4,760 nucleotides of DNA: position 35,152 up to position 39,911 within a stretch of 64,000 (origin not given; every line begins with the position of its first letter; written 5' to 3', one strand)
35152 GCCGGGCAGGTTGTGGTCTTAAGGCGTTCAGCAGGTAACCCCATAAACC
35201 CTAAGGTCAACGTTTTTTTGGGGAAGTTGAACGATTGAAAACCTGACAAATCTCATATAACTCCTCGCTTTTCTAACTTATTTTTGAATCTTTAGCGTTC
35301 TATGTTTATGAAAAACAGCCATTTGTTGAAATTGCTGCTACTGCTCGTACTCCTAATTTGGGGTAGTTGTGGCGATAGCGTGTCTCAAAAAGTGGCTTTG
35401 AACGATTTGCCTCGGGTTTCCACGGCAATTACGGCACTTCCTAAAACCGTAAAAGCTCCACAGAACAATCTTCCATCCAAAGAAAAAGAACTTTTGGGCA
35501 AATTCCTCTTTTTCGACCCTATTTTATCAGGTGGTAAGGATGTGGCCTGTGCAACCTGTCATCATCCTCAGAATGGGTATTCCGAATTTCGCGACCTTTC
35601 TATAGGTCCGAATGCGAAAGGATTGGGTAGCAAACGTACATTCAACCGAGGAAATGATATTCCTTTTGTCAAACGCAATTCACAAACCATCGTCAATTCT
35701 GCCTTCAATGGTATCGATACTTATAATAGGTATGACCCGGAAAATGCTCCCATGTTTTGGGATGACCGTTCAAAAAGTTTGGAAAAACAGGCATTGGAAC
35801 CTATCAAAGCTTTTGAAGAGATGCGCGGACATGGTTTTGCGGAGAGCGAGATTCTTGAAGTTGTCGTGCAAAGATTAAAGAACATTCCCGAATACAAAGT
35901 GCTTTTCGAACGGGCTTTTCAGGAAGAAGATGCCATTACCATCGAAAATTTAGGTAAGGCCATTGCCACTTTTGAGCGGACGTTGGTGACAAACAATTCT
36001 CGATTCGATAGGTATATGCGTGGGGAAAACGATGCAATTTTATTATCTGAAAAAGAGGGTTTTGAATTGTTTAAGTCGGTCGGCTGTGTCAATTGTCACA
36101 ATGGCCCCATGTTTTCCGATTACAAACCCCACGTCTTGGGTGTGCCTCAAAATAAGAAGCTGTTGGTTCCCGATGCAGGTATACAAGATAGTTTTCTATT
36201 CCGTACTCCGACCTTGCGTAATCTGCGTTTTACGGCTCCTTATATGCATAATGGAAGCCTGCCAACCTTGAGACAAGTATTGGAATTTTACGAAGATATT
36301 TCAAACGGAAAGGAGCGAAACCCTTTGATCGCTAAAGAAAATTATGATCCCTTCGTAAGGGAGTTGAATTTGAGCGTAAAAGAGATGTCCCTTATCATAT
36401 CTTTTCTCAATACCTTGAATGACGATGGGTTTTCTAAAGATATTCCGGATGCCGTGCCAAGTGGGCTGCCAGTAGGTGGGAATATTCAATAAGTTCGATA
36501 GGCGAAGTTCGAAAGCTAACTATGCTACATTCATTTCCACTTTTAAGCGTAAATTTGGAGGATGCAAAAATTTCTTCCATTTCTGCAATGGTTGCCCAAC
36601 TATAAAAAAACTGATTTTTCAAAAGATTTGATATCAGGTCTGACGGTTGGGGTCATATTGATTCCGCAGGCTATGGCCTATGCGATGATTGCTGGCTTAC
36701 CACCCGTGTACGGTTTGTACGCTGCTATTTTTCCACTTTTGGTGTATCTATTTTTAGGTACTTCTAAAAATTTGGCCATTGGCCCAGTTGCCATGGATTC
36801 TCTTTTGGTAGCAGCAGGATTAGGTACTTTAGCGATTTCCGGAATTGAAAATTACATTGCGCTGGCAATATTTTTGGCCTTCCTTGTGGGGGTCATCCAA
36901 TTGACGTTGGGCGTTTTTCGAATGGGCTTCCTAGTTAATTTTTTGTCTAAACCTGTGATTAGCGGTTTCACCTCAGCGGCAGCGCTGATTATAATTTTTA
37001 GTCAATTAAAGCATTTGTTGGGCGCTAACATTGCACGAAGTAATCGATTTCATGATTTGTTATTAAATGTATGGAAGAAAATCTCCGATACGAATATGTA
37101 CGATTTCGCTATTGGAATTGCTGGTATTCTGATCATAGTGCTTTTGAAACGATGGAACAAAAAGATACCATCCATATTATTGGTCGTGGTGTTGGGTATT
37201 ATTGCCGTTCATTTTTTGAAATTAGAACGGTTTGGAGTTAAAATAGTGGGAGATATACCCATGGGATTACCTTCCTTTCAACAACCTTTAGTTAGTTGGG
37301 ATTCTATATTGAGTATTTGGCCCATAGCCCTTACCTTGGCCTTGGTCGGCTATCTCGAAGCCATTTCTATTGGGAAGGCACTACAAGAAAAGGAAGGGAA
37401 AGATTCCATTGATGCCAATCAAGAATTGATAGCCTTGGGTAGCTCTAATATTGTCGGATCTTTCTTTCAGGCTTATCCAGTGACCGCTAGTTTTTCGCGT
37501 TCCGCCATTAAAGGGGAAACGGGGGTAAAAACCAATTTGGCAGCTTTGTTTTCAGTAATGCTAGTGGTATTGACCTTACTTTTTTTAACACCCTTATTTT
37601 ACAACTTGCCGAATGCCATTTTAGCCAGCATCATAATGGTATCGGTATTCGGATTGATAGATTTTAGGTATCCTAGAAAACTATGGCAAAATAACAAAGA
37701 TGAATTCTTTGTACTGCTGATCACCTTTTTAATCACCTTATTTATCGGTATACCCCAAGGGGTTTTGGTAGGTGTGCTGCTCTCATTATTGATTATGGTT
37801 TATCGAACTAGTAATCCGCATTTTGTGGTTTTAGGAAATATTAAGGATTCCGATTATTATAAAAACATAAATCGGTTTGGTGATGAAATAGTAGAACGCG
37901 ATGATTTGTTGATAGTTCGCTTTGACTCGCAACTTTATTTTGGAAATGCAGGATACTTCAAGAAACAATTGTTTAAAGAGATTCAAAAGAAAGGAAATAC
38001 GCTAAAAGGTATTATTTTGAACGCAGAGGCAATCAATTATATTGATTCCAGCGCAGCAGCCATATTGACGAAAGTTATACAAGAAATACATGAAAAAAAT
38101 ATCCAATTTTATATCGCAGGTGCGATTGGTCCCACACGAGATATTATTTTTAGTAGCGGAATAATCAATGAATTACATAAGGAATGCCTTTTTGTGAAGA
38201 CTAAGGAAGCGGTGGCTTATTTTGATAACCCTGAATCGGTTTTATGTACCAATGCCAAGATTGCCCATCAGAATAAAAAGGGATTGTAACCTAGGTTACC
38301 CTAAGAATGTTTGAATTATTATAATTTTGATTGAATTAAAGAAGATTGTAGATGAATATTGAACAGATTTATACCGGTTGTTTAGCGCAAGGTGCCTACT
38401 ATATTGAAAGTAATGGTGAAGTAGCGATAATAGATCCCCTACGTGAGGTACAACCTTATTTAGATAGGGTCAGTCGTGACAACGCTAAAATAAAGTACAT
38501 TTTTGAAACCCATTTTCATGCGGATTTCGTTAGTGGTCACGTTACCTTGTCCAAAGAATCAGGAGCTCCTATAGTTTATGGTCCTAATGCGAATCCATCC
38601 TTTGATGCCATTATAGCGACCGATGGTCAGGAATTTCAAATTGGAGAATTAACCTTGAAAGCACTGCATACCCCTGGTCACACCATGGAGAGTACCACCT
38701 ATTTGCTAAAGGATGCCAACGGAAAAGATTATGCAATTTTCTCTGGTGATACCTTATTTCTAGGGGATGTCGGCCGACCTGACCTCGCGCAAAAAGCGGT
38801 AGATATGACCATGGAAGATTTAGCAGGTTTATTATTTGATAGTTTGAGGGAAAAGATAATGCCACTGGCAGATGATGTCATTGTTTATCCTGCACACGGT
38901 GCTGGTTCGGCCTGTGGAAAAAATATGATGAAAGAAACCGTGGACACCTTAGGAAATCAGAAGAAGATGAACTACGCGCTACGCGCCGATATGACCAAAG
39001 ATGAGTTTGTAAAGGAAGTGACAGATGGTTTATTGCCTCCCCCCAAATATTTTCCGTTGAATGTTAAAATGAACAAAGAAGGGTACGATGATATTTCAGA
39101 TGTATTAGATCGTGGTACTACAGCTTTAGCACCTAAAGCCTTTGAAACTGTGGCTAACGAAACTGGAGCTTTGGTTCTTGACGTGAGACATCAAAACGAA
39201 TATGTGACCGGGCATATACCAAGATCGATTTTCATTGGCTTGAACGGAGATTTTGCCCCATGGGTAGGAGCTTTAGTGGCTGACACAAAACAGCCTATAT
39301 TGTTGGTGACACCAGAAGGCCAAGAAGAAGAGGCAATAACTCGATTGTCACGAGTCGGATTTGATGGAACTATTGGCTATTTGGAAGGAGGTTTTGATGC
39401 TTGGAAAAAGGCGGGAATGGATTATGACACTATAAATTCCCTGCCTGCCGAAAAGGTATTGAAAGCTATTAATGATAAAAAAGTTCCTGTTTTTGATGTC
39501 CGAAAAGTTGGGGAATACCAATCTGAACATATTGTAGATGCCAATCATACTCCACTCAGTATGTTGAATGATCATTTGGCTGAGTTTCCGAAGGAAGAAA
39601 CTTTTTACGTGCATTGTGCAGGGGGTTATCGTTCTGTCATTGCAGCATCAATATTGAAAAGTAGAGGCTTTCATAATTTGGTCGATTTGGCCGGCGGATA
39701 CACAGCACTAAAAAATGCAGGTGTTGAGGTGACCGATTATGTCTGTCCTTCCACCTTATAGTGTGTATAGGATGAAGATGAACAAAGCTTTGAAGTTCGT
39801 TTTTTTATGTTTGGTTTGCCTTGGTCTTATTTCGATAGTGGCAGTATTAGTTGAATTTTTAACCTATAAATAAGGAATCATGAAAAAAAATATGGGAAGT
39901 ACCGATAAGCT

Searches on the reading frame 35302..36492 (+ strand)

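Call 59: search_protein_families(library=pfam, proteins=[window:35302-36492:+], max_evalue=0.00001)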
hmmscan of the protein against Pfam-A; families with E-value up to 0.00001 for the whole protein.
window:35302-36492:+ (396 aa): 2 families
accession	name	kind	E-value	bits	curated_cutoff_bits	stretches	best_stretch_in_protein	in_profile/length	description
PF03150.19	CCP_MauG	-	7.4e-48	163.4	25.6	1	61-243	2-148/149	Di-haem cytochrome c peroxidase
PF21419.2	RoxA-like_Cyt-c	-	4.6e-07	29.7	26.7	1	310-328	12-30/39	RoxA-like, cytochrome c-like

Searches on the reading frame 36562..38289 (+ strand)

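Call 60: search_protein_families(library=pfam, proteins=[window:36562-38289:+], max_evalue=0.00001)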
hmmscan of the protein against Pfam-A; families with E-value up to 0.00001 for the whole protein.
window:36562-38289:+ (575 aa): 2 families
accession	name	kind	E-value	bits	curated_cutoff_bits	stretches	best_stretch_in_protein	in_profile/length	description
PF00916.26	Sulfate_transp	-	4.7e-116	388.1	23.2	1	19-388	1-380/380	Sulfate permease family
PF01740.26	STAS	-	2.2e-16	59.9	22.6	1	443-538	4-97/106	STAS domain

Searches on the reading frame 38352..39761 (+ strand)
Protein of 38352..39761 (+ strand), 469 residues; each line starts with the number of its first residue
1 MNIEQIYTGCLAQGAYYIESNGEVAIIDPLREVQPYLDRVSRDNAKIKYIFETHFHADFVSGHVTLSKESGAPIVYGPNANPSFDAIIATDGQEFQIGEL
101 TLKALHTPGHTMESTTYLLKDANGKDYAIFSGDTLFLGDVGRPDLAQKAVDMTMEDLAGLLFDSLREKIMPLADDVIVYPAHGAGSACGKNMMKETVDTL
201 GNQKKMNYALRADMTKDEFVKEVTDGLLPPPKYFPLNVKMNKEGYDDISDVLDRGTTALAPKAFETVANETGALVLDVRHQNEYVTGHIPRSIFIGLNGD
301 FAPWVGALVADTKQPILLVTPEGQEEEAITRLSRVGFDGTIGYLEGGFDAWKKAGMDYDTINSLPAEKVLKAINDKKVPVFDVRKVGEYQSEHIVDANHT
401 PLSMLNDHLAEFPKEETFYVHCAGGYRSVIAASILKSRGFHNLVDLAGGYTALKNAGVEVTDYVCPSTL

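Call 60: search_protein_families(library=pfam, proteins=[window:38352-39761:+], max_evalue=0.00001)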
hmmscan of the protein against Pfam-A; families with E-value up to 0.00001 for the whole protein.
window:38352-39761:+ (469 aa): 2 families
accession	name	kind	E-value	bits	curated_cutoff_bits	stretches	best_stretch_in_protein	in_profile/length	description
PF00581.25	Rhodanese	-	2.1e-31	108.8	22.2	2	366-455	2-101/102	Rhodanese-like domain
PF00753.33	Lactamase_B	-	1.9e-13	51.3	22.7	1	14-182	7-196/196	Metallo-beta-lactamase superfamily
